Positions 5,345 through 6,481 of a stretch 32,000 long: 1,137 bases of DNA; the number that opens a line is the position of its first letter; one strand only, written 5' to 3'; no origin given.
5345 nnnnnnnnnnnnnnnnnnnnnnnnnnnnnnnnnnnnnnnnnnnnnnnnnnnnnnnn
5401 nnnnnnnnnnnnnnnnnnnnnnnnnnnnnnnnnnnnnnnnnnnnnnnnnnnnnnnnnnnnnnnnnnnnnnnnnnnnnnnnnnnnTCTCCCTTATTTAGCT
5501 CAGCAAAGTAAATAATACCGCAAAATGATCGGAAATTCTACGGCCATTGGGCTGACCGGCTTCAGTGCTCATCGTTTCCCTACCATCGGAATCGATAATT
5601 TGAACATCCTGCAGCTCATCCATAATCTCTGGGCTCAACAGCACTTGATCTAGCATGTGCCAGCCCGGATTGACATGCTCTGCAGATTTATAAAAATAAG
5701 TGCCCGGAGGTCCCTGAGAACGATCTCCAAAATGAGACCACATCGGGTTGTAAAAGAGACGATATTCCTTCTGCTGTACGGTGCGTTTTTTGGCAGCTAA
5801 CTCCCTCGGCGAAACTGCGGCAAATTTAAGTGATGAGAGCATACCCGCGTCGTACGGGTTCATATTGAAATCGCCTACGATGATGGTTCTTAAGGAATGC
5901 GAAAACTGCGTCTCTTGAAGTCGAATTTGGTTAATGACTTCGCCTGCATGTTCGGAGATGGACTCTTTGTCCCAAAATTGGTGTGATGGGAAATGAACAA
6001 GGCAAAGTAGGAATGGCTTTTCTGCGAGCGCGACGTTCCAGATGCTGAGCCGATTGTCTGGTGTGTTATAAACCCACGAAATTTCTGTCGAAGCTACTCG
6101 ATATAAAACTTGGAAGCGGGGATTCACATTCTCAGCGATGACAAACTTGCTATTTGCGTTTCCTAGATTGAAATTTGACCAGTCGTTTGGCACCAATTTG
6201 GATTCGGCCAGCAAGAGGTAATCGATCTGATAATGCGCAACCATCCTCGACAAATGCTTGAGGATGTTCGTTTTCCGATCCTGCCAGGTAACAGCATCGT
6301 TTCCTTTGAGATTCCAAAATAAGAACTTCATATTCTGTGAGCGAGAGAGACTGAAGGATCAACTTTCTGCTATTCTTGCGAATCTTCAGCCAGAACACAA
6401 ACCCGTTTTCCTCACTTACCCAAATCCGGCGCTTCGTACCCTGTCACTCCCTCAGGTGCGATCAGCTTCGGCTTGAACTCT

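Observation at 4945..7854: BrxL-type AAA+ ATPase without a Lon domain, plus an EEP nuclease/phosphatase and a 179-aa unknown: candidate three-gene defence-like module outside any BREX context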

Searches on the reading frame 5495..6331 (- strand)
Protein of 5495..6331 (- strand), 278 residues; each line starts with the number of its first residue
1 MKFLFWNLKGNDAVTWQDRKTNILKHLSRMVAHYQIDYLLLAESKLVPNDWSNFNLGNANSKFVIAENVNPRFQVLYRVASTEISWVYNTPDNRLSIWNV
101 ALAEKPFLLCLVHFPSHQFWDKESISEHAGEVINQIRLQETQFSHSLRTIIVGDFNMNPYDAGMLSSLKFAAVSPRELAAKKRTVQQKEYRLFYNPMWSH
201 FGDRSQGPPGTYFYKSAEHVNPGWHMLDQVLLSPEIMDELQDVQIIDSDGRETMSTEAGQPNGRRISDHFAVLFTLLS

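Call 8: search_protein_families(library=pfam, proteins=[window:5495-6331:-], max_evalue=0.1)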
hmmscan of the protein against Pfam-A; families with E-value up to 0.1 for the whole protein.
window:5495-6331:- (278 aa): 1 family
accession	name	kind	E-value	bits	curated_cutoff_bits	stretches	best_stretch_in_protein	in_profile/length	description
PF03372.29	Exo_endo_phos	-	3.6e-07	30.6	24.5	1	5-269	2-225/225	Endonuclease/Exonuclease/phosphatase family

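Call 9: search_protein_families(library=ncbifam, proteins=[window:5495-6331:-], max_evalue=0.1)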
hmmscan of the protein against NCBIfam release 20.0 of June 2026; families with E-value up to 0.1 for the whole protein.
window:5495-6331:- (278 aa): 1 family
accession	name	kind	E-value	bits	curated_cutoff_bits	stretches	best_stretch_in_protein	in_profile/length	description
TIGR00633.1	xth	equivalog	1.2e-05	25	99.05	1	1-274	1-252/255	exodeoxyribonuclease III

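Call 10: search_protein_families(library=padloc, proteins=[window:5495-6331:-], max_evalue=0.1)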
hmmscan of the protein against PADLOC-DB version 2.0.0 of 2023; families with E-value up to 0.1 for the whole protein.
window:5495-6331:- (278 aa): 0 families

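Call 24: find_homologous_proteins(query=window:5495-6328:-, max_evalue=0.001)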
Query window:5495-6328:- (277 aa): 264 proteins with E <= 0.001 among 592 candidates; the best 120 are listed.
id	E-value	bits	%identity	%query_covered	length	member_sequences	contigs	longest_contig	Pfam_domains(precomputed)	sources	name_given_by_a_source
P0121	9.3e-183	624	98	100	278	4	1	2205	PF03372.30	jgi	jgi:hypothetical protein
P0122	1.3e-74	269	46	99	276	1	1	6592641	-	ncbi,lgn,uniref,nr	ncbi:hypothetical protein KIH39_20250 [Telmatocola sphagniphila]|uniref:Endonuclease/exonuclease/pho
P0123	1.5e-55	207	38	99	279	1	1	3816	PF03372.30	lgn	-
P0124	1.5e-53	200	38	93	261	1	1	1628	PF03372.30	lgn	-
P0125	1.4e-47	180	38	99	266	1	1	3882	PF03372.30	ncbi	ncbi:MAG: endonuclease/exonuclease/phosphatase family protein [Actinomycetota bacterium]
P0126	3.5e-47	179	37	100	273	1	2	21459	-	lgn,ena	-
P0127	2.8e-46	176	39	89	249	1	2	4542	-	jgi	-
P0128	8.9e-46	174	37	99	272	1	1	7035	PF03372.30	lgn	-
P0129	1.4e-45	174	38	99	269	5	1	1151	PF03372.30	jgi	jgi:hypothetical protein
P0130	1.9e-45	173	38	99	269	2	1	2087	PF03372.30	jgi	jgi:hypothetical protein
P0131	4.8e-45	172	39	99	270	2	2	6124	PF03372.30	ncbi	-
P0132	1.9e-44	170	37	99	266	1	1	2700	PF03372.30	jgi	jgi:hypothetical protein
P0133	2.1e-44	170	38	99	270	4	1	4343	PF03372.30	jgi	jgi:hypothetical protein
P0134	2.6e-44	170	35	99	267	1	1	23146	-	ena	-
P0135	2.7e-44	170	37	99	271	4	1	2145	-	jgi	-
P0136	1.4e-43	167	36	99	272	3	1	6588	PF03372.30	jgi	jgi:endonuclease/exonuclease/phosphatase family metal-dependent hydrolase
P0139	4.0e-43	166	38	95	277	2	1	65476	PF03372.30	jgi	-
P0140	1.1e-42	164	35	99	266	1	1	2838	PF03372.30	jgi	jgi:exonuclease III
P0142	2.3e-42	163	36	99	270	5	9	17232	PF03372.30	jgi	jgi:hypothetical protein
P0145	7.3e-42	162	36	99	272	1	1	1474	PF03372.30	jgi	jgi:exonuclease III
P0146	2.1e-41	160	37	99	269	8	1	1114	PF03372.30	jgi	jgi:endonuclease/exonuclease/phosphatase (EEP) superfamily protein YafD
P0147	2.8e-41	160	37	99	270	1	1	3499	PF03372.30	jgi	jgi:hypothetical protein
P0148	3.0e-41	160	34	99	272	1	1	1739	PF03372.30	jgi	jgi:endonuclease/exonuclease/phosphatase family metal-dependent hydrolase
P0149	3.1e-41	160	36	99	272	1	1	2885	PF03372.30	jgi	jgi:hypothetical protein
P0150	3.4e-41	159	35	99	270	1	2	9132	PF03372.30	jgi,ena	-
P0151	5.9e-41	159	35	99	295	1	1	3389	PF03372.30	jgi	jgi:endonuclease/exonuclease/phosphatase family metal-dependent hydrolase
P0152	9.1e-41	158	35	99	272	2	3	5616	PF03372.30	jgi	jgi:endonuclease/exonuclease/phosphatase family metal-dependent hydrolase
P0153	1.6e-40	157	34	99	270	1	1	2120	PF03372.30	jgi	jgi:hypothetical protein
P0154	1.7e-40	157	37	99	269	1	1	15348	PF03372.30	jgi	jgi:hypothetical protein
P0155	2.9e-40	156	35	99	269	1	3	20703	PF03372.30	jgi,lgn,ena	-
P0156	4.4e-40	156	35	99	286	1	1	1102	PF03372.30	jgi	-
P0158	6.9e-40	155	36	99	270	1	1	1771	PF03372.30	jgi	-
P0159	7.7e-40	155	37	99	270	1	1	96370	PF03372.30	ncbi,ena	-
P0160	8.6e-40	155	35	99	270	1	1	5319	PF03372.30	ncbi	ncbi:MAG: endonuclease/exonuclease/phosphatase family protein [Blastocatellia bacterium]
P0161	9.9e-40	155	36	99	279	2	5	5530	PF03372.30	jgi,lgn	jgi:exonuclease III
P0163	1.1e-39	155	35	99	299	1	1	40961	PF03372.30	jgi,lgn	jgi:hypothetical protein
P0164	1.1e-39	155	35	99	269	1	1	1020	PF03372.30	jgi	jgi:hypothetical protein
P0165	1.3e-39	154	36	99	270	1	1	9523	PF03372.30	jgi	jgi:endonuclease/exonuclease/phosphatase family metal-dependent hydrolase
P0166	1.7e-39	154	36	99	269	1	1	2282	PF03372.30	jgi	jgi:hypothetical protein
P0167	1.9e-39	154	33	99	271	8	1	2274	PF03372.30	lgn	-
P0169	2.5e-39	153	36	99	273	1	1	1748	PF03372.30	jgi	jgi:hypothetical protein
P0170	3.7e-39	153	34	99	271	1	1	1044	PF03372.30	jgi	jgi:hypothetical protein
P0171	4.8e-39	152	35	99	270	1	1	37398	PF03372.30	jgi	jgi:exonuclease III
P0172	5.4e-39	152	35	99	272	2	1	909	PF03372.30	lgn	-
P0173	6.8e-39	152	35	95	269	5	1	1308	PF03372.30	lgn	-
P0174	7.5e-39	152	34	99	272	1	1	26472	PF03372.30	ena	-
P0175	8.2e-39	152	33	99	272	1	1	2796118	PF03372.30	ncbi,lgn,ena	-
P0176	8.7e-39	152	37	99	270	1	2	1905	PF03372.30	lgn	-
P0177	1.1e-38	151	36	99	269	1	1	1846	PF03372.30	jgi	jgi:endonuclease/exonuclease/phosphatase family metal-dependent hydrolase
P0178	1.1e-38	151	35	99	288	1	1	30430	PF03372.30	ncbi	-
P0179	2.3e-38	150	35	99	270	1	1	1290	PF03372.30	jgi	jgi:hypothetical protein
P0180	3.0e-38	150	33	99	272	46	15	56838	PF03372.30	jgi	jgi:hypothetical protein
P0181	3.9e-38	149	35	99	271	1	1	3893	PF03372.30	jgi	-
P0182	6.1e-38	149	35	99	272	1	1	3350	PF03372.30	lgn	-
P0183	6.2e-38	149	34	99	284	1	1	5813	PF03372.30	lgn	-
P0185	6.9e-38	149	35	99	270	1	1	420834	PF03372.30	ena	-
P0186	7.3e-38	149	34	99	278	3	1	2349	PF03372.30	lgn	-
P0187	7.4e-38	148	35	99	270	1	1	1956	PF03372.30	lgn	-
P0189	9.2e-38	148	35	99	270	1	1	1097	PF03372.30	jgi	jgi:endonuclease/exonuclease/phosphatase (EEP) superfamily protein YafD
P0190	1.2e-37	148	37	94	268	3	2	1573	PF03372.30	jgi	jgi:hypothetical protein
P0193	2.1e-37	147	37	99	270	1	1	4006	PF03372.30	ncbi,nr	ncbi:MAG: hypothetical protein NTW86_24740 [Candidatus Sumerlaeota bacterium]|nr:hypothetical protei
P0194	2.5e-37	147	35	99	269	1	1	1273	PF03372.30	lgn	-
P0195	2.8e-37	147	34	99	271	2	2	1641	PF03372.30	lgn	-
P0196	2.8e-37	147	37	76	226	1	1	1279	PF03372.30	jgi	jgi:endonuclease/exonuclease/phosphatase family metal-dependent hydrolase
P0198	4.8e-37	146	34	99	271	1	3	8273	PF03372.30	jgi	jgi:exonuclease III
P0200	7.7e-37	145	33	99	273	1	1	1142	PF03372.30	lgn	-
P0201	9.5e-37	145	33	99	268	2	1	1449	PF03372.30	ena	-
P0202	1.1e-36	145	34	99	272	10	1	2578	PF03372.30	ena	-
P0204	1.3e-36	144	35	99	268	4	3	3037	PF03372.30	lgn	-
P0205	1.4e-36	144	34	99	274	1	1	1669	PF03372.30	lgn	-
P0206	1.7e-36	144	33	99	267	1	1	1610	PF03372.30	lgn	-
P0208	3.0e-36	143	35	99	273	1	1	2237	PF03372.30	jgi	jgi:endonuclease/exonuclease/phosphatase family metal-dependent hydrolase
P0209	3.2e-36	143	36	99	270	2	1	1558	PF03372.30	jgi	jgi:hypothetical protein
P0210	3.2e-36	143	34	99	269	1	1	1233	PF03372.30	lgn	-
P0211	3.4e-36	143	36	99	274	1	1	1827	PF03372.30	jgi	jgi:hypothetical protein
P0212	4.0e-36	143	35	99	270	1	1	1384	PF03372.30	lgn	-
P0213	1.3e-35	141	33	99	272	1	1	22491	PF03372.30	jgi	jgi:hypothetical protein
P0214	1.4e-35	141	34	99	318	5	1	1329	PF03372.30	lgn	-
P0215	1.6e-35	141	33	93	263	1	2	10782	PF03372.30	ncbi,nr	ncbi:MAG: endonuclease/exonuclease/phosphatase family protein [Blastocatellia bacterium]|nr:endonucl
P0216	1.6e-35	141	33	98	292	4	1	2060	PF03372.30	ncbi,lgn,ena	-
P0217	1.7e-35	141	33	99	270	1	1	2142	PF03372.30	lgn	-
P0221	3.0e-35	140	34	99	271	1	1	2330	PF03372.30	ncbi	-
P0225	1.7e-34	137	32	99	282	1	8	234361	PF03372.30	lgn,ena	-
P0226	2.4e-34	137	33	99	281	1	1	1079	PF03372.30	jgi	jgi:endonuclease/exonuclease/phosphatase family metal-dependent hydrolase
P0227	4.8e-34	136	34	99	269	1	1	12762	PF03372.30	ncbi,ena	-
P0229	6.3e-34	136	34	99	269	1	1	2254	PF03372.30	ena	-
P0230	9.9e-34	135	32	99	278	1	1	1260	PF03372.30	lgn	-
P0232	1.3e-33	135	33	99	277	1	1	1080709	PF03372.30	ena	-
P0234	1.7e-33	134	31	99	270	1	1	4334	PF03372.30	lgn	-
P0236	2.2e-33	134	32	99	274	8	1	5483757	PF03372.30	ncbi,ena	-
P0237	2.7e-33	134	37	91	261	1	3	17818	PF03372.30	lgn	-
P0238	2.9e-33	133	34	99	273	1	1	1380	PF03372.30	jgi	-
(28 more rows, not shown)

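Call 26: find_encoding_contigs(protein=P0122, flank=10000, max_places=2)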
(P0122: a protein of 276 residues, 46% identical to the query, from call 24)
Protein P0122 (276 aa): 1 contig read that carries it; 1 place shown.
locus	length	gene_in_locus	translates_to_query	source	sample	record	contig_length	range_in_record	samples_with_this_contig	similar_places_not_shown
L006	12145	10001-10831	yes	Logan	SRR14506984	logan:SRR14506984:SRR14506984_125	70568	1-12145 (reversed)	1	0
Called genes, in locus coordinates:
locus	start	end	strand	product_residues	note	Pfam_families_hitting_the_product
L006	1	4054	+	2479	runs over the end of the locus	-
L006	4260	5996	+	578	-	PF00440:TetR_N, PF00364:Biotin_lipoyl (faint), PF25917:BSH_RND, PF25973:BSH_CzcB (faint), PF26077:BSH_Fcp1 (faint), PF25954:Beta-barrel_RND_2, PF25967:RND-MFP_C, PF25989:YknX_C (weak)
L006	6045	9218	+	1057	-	PF00873:ACR_tran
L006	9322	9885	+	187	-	PF00694:Aconitase_C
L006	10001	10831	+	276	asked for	-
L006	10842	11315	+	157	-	-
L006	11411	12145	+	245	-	?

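Call 27: find_encoding_contigs(protein=P0139, flank=8000, max_places=2)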
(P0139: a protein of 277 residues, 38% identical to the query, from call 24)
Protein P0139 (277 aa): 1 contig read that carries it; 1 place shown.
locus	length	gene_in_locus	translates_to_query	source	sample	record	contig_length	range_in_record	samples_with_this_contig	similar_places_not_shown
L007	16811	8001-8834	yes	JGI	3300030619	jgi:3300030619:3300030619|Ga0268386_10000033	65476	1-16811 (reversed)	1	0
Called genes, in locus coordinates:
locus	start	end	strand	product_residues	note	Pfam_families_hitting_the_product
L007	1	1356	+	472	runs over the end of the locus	PF00202:Aminotran_3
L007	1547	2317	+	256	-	PF00535:Glycos_transf_2, PF13641:Glyco_tranf_2_3 (weak)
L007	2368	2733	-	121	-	PF05635:23S_rRNA_IVP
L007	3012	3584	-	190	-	PF12728:HTH_17, PF00072:Response_reg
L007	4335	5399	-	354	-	PF00437:T2SSE, PF13604:AAA_30 (weak)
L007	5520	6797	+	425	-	PF17785:PUA_3, PF10672:Methyltrans_SAM, PF02475:TRM5-TYW2_MTfase (weak), PF03602:Cons_hypoth95, PF05175:MTS (weak), PF09445:Methyltransf_15 (weak), PF13649:Methyltransf_25 (weak), PF13847:Methyltransf_31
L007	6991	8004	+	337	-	PF01261:AP_endonuc_2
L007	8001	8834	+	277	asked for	PF03372:Exo_endo_phos (weak)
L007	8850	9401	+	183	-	-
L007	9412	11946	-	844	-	PF07583:PSCyt2, PF07587:PSD1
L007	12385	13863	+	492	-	PF01554:MatE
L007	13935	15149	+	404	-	PF00266:Aminotran_5, PF01041:DegT_DnrJ_EryC1 (weak), PF01053:Cys_Met_Meta_PP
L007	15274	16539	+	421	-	PF00557:Peptidase_M24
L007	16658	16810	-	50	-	?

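Call 39: find_related_loci(query=A1, collection=metagenome_contigs, flank=8000)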
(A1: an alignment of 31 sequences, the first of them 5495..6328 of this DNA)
Query A1 (277 aa) in metagenome_contigs; peptide patterns used: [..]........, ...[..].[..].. (x = any residue, [..] = any of these).
600 stretches matched a pattern (row limit reached: there are more); 544 encode a relative of the query (tblastn E <= 1e-3); the best 80 are kept; 80 distinct loci.
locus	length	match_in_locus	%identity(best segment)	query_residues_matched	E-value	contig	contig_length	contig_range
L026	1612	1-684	98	50-277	4e-166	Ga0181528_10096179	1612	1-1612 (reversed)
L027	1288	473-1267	37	2-275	6e-62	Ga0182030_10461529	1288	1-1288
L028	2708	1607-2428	38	3-275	1e-55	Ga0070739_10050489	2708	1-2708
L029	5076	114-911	37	2-275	3e-54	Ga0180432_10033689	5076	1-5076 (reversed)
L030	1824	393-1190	37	2-275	2e-54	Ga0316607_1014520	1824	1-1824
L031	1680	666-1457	36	1-275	9e-55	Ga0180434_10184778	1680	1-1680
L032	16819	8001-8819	36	1-275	3e-53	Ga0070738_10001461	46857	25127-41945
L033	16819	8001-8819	36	1-275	3e-53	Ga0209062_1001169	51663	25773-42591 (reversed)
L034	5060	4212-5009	37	2-275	3e-53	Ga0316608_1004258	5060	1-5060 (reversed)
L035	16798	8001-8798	36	1-275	7e-53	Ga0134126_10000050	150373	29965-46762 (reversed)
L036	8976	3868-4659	37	2-275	2e-52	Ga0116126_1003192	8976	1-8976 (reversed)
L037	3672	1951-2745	35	2-275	8e-52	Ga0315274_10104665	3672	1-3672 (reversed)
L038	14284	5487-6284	37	1-275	2e-51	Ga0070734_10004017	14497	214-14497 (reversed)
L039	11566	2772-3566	35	2-275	9e-52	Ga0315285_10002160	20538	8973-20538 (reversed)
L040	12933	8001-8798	37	2-275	3e-50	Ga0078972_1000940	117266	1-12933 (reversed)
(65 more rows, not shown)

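Call 40: find_related_loci(query=A1, collection=viral_contigs, flank=8000)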
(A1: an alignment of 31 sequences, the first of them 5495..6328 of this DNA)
Query A1 (277 aa) in viral_contigs; peptide patterns used: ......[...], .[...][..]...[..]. (x = any residue, [..] = any of these).
69 stretches matched a pattern; 17 encode a relative of the query (tblastn E <= 1e-3); 17 distinct loci.
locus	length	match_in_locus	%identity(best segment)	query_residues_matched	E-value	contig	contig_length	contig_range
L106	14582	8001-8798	32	2-275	6e-40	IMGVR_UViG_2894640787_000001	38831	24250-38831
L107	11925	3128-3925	33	2-274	2e-38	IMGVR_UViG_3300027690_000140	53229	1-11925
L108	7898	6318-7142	34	5-275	9e-37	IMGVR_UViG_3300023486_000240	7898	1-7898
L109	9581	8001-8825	34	5-275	9e-37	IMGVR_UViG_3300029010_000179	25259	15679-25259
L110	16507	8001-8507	38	104-276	4e-32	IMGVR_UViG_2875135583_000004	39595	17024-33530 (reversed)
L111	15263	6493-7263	29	1-273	3e-32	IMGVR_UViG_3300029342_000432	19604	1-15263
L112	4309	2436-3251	28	2-275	3e-30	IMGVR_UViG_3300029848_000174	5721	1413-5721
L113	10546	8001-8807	29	1-275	4e-29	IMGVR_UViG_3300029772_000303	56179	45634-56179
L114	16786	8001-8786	27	1-275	3e-29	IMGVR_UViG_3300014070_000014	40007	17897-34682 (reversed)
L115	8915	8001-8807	29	1-275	4e-29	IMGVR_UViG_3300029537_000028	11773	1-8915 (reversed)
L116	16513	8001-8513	31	106-275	7e-29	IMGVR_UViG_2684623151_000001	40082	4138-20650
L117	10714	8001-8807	29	1-275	1e-28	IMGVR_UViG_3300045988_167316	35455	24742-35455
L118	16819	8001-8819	28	3-275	3e-26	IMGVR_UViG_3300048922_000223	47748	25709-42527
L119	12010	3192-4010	28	3-275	4e-26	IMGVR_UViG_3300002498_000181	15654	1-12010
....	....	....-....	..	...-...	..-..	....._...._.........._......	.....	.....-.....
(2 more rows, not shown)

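Call 45: search_solved_structures(query=A1, max_evalue=1)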
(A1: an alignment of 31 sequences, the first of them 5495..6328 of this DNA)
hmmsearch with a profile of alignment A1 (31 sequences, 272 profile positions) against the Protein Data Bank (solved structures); distinct sequences matched with E-value up to 1: 6.
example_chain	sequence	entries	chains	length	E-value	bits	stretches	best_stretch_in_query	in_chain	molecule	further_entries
6fk4_A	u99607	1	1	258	0.012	18.5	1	3-154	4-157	Exodeoxyribonuclease III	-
2jc4_A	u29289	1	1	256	0.015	18.2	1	4-154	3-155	EXODEOXYRIBONUCLEASE III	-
6rvz_A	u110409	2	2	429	0.037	16.9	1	241-270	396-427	Protein angel homolog 2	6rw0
6mal_A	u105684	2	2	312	0.074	15.9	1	77-153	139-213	Nocturnin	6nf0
6bt1_A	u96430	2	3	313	0.075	15.9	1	77-153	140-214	Nocturnin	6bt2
6fk5_A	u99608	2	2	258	0.15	14.9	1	3-153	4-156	NExo D146N | Exodeoxyribonuclease III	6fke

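Call 48: search_protein_families(library=phrogs, proteins=[window:5495-6331:-], max_evalue=0.01)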
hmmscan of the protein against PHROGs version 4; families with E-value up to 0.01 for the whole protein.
window:5495-6331:- (278 aa): 1 family
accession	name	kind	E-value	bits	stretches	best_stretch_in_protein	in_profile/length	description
phrog_24714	-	unknown function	1.3e-09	39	1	111-237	134-248/294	-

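Call 60: search_dna_similar(query=window:5495-6328:-, collection=phages, mode=protein, max_evalue=0.00001, max_rows=20)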
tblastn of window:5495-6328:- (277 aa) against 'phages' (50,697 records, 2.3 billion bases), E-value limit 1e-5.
Records with a match: 2; places in all: 2; records where one place covers at least 80% of the query: 0.
Best place of each record, by identity: <60% 2.
By first word of the organism name: Acinetobacter 2.
By host as written in the record: - 2.
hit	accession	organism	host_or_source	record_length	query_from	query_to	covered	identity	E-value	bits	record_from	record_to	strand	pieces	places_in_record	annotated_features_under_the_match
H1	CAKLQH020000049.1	Acinetobacter phage MD-2021a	not known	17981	139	232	34%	28.7%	8e-6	53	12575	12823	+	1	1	exodeoxyribonuclease III (xth)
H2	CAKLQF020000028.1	Acinetobacter phage MD-2021a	not known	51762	139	232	34%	28.7%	8e-6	53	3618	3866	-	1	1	exodeoxyribonuclease III (xth)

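Call 61: search_dna_similar(query=window:5495-6328:-, collection=plasmids, mode=protein, max_evalue=0.00001, max_rows=25)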
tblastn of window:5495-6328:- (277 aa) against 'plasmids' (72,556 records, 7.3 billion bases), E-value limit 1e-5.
Records with a match: 8; places in all: 8; records where one place covers at least 80% of the query: 3.
Best place of each record, by identity: <60% 8.
By first word of the organism name: Acinetobacter 3; Bacillus 2; Proteus 2; Clostridium 1.
By predicted mobility (MOB-suite, as given by PLSDB): non-mobilizable 4; mobilizable 3; conjugative 1.
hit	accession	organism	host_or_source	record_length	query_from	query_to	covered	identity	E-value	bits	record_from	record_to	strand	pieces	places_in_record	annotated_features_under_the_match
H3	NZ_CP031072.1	Bacillus mycoides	cell culture,soil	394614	1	275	99%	30.0%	4e-30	126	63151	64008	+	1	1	hypothetical protein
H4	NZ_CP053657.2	Bacillus cereus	culture,soil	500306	2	276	99%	27.5%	2e-25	112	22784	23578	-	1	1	hypothetical protein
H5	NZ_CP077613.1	Clostridium estertheticum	single colony,bovine feces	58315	1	248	90%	27.1%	4e-15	82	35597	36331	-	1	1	hypothetical protein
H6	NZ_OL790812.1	Proteus mirabilis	-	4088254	90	246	57%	28.2%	1e-6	57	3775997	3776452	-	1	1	none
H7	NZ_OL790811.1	Proteus mirabilis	-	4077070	90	246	57%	28.2%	3e-6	56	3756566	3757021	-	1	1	none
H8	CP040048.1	Acinetobacter baumannii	Homo sapiens,blood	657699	139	232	34%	29.8%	4e-6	56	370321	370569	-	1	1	endonuclease/exonuclease/phosphatase family protein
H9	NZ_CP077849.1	Acinetobacter baumannii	Homo sapiens,Rectal swab_P28_BU14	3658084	139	232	34%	29.8%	4e-6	56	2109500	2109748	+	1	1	none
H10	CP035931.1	Acinetobacter baumannii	Homo sapiens,blood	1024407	139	232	34%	29.8%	4e-6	55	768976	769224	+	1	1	none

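Call 62: get_annotated_region(hit=H3, flank=8000)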
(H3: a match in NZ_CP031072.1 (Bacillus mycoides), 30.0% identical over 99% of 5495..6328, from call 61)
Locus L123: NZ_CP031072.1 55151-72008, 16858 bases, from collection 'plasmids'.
description: Bacillus mycoides strain BPN401 plasmid pl395, complete sequence
organism: Bacillus mycoides (NCBI taxid 1405)
taxonomy: Bacteria; Bacillota; Bacilli; Bacillales; Bacillaceae; Bacillus; Bacillus mycoides
host: -; source: cell culture,soil; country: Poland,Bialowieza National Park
typing (MOB-suite, as given by PLSDB): conjugative; relaxase MOBP; mating-pair formation MPF_T
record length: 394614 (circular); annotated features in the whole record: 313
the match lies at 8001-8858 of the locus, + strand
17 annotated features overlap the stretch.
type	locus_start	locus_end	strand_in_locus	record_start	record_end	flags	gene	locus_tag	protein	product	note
CDS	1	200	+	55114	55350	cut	-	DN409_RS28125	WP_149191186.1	helix-turn-helix transcriptional regulator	-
CDS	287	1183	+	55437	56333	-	-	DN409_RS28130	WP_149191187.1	DnaD domain protein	GO:0006269 - DNA replication, synthesis of RNA primer [Evidence IEA]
CDS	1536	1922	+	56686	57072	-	-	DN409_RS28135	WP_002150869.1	hypothetical protein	-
CDS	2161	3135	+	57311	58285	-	-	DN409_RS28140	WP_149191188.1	lysozyme family protein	-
CDS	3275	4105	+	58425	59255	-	-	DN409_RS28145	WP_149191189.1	M23 family metallopeptidase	GO:0006508 - proteolysis [Evidence IEA]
CDS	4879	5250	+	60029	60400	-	-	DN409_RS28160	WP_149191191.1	hypothetical protein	-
CDS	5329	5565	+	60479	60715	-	-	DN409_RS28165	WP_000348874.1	hemolysin XhlA family protein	-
CDS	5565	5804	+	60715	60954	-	-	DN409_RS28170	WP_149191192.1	holin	-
CDS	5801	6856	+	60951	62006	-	-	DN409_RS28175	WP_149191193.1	N-acetylmuramoyl-L-alanine amidase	GO:0009253 - peptidoglycan catabolic process [Evidence IEA]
CDS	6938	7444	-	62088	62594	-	-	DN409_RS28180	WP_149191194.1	hypothetical protein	-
CDS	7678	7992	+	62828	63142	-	-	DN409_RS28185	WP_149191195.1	hypothetical protein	-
CDS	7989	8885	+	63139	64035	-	-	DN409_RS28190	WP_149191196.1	hypothetical protein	-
CDS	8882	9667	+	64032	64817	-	-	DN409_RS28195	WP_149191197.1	hypothetical protein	-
CDS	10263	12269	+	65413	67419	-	-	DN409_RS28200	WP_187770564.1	retron Eco8 family effector endonuclease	-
CDS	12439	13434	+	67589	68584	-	-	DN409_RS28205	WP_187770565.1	reverse transcriptase family protein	-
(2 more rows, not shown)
